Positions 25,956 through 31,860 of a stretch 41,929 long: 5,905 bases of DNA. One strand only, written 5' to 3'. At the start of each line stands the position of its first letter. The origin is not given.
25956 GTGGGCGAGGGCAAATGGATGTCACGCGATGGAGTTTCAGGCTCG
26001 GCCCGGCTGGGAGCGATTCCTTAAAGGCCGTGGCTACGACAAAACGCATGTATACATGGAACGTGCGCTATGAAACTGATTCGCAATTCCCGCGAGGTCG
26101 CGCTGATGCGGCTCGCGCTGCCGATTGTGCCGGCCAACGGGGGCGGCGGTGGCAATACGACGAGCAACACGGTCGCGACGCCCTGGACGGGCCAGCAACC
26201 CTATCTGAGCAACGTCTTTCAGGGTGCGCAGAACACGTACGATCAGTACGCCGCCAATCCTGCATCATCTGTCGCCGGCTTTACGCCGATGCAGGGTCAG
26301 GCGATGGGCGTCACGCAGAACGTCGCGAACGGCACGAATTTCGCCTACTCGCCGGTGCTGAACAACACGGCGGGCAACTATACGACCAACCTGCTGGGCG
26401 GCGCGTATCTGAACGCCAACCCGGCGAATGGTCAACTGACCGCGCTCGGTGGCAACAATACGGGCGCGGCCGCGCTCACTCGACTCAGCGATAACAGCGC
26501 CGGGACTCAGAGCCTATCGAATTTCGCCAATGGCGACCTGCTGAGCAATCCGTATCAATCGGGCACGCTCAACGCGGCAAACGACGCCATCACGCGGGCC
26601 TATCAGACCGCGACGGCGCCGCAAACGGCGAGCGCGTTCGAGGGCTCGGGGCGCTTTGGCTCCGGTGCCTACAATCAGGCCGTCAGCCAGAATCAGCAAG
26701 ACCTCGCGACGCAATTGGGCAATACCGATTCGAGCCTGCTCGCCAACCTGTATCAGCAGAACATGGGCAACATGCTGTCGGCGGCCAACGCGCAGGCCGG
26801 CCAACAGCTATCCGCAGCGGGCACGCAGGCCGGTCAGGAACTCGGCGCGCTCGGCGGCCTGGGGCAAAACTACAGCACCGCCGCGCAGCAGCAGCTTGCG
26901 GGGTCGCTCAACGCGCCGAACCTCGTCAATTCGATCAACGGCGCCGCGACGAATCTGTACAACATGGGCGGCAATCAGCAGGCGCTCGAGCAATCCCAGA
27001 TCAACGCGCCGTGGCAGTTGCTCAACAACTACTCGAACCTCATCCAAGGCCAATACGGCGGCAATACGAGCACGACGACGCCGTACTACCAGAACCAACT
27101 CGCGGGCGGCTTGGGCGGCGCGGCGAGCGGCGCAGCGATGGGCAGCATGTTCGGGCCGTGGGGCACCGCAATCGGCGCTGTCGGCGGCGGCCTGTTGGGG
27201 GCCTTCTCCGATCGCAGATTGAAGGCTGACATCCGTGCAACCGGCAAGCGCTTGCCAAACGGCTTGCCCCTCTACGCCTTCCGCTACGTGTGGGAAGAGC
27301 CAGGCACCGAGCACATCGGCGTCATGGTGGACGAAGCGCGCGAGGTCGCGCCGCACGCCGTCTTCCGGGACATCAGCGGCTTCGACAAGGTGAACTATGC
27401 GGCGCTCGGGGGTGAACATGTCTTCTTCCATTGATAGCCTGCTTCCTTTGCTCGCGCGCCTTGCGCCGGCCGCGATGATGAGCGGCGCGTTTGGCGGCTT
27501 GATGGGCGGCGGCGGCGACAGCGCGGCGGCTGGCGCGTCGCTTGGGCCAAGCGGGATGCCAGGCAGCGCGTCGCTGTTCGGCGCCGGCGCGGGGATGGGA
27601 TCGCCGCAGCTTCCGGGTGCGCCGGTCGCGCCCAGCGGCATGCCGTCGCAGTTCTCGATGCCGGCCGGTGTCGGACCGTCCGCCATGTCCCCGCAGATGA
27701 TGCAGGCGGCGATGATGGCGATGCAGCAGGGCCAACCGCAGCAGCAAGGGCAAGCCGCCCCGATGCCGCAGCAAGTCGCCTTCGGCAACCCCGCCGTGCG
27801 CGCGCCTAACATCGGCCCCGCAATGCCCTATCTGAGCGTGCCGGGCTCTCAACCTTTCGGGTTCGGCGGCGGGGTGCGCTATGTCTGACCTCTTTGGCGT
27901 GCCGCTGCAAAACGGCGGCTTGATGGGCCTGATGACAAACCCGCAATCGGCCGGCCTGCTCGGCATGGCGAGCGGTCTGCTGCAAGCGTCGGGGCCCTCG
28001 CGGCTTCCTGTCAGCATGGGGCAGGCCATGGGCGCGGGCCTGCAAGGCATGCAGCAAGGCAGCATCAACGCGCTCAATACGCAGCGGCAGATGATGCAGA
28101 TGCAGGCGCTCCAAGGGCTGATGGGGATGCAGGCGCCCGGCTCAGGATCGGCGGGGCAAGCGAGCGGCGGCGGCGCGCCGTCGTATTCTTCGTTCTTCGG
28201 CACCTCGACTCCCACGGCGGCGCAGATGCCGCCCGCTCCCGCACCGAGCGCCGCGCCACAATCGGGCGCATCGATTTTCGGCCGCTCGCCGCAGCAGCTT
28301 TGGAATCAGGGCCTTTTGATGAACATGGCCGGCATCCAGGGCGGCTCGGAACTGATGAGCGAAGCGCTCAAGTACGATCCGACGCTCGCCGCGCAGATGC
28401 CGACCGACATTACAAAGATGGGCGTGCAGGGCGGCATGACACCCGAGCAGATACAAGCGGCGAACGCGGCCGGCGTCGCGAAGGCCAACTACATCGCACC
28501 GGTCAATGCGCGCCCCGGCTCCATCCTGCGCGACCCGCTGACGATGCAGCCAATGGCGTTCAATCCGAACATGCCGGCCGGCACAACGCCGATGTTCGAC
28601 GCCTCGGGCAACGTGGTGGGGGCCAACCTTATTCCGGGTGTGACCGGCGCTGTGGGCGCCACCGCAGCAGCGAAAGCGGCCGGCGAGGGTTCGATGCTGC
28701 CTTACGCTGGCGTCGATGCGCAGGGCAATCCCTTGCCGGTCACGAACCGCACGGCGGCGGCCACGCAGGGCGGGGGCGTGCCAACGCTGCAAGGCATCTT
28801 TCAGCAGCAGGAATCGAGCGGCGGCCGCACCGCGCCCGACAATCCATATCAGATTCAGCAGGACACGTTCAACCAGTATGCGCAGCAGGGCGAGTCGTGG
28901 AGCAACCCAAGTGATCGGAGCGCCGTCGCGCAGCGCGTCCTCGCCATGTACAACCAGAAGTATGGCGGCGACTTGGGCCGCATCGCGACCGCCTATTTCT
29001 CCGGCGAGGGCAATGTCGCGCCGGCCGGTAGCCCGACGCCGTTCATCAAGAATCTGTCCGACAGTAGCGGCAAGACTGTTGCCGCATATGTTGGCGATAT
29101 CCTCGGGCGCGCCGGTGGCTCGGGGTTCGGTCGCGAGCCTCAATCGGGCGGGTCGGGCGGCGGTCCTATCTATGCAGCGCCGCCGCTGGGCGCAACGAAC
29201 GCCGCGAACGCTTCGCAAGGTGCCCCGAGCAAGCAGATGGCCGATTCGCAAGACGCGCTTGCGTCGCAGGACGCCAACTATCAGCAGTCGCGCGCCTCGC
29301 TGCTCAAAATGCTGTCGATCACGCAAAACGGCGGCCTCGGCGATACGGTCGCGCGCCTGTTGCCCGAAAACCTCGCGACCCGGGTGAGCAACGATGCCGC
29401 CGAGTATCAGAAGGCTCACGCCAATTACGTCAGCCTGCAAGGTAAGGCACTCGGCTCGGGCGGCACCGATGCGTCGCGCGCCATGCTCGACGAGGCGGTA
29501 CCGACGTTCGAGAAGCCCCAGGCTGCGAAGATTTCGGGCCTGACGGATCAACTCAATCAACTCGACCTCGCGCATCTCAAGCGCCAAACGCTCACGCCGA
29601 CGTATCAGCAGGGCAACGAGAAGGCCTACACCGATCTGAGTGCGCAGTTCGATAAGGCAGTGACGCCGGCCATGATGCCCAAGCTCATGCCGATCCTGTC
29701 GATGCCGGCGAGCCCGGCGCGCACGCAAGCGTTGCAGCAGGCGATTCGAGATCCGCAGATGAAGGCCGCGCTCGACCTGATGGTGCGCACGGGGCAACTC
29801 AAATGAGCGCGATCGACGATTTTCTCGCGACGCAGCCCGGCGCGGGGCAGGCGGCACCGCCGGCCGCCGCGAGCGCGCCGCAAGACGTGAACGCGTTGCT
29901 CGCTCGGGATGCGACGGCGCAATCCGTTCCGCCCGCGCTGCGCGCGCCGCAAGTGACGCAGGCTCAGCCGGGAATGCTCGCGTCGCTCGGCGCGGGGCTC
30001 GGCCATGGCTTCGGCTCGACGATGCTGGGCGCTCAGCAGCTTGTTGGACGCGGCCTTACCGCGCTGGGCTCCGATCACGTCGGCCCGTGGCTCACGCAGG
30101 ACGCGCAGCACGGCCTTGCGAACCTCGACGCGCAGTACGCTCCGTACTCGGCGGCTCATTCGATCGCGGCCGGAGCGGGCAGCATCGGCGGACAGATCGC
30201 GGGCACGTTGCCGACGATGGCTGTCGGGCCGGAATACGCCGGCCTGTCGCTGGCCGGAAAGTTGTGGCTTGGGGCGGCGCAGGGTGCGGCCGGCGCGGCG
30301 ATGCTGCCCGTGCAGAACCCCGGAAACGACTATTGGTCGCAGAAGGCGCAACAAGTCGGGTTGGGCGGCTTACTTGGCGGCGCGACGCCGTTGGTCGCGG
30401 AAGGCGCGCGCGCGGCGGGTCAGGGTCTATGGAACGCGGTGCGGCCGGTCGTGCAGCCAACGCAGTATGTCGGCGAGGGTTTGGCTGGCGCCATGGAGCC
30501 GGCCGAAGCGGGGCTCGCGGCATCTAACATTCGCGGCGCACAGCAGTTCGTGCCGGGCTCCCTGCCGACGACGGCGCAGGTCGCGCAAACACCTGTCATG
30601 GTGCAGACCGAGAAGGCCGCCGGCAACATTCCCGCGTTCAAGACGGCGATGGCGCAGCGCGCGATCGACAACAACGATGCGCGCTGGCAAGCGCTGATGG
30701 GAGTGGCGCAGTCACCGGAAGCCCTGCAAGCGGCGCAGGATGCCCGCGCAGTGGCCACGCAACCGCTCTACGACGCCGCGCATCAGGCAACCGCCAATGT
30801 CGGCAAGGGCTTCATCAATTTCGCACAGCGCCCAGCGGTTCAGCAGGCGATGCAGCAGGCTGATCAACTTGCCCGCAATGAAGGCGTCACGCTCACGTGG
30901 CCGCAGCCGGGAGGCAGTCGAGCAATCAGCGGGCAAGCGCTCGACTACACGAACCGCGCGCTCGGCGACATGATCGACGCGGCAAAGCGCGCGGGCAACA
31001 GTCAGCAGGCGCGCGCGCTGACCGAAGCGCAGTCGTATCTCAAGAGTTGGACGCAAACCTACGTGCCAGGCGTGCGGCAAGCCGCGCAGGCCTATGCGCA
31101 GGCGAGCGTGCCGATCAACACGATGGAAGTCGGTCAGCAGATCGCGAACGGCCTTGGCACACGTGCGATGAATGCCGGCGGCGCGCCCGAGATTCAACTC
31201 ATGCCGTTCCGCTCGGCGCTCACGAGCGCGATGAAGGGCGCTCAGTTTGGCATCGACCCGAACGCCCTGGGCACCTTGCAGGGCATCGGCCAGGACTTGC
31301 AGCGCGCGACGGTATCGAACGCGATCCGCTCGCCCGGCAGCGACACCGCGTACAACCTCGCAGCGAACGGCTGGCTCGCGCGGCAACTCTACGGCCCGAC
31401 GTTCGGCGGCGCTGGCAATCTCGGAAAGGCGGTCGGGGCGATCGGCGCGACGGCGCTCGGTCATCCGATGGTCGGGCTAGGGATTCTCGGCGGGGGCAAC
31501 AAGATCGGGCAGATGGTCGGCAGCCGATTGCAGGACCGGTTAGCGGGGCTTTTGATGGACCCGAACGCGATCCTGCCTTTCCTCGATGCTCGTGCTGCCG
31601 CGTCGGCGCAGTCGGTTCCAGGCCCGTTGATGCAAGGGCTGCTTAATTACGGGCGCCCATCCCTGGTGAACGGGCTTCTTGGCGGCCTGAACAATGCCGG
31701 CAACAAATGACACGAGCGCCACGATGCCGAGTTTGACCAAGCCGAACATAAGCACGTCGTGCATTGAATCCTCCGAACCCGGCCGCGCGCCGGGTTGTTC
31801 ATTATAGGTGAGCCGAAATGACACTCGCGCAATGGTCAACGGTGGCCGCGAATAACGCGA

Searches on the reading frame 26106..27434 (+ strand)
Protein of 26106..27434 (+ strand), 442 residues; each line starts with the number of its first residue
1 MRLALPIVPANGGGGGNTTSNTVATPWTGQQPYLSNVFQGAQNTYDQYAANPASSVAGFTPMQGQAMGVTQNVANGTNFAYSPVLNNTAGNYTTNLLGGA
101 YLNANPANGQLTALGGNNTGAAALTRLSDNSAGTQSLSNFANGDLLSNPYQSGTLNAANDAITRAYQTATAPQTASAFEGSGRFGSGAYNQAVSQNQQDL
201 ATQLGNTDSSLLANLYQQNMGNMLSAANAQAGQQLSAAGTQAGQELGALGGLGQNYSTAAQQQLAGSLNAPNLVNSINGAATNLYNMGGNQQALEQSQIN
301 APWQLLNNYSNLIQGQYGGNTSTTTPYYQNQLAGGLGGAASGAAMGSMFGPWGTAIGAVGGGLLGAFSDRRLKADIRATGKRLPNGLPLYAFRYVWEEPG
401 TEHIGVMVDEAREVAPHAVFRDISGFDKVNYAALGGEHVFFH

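Call 84: search_protein_families(library=phrogs, max_evalue=0.00001, proteins=[window:26106-27434:+])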
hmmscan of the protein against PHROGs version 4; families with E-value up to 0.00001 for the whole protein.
window:26106-27434:+ (442 aa): 2 families
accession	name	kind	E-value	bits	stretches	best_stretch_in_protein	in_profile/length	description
phrog_4287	-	DNA, RNA and nucleotide metabolism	7.7e-23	82.3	1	12-435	5-387/392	DNA ejection protein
phrog_6121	-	head and packaging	1.4e-16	62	1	143-433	109-386/392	virion structural protein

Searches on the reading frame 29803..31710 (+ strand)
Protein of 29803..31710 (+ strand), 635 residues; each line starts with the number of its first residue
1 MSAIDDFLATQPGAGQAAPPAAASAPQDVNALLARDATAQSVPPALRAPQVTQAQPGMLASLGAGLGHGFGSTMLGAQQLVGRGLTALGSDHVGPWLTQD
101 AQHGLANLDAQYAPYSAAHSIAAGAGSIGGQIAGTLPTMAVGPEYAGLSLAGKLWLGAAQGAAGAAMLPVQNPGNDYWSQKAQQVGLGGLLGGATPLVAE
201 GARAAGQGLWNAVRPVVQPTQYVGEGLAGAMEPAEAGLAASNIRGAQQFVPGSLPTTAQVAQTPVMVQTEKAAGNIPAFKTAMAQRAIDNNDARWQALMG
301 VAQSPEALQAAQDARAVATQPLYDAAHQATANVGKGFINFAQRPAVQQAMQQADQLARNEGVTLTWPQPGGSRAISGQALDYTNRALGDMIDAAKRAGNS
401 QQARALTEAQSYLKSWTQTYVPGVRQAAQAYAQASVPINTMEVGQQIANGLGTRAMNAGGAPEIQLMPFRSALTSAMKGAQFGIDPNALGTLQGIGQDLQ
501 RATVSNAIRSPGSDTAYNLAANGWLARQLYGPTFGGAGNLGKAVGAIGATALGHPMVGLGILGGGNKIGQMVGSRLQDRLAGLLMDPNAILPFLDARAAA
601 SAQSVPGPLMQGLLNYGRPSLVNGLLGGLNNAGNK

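Call 84: search_protein_families(library=phrogs, max_evalue=0.00001, proteins=[window:29803-31710:+])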
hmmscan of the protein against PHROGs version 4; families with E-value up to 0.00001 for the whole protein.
window:29803-31710:+ (635 aa): 1 family
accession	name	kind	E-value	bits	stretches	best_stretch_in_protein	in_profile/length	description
phrog_5880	-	unknown function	3e-14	53.6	1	50-450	42-460/661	-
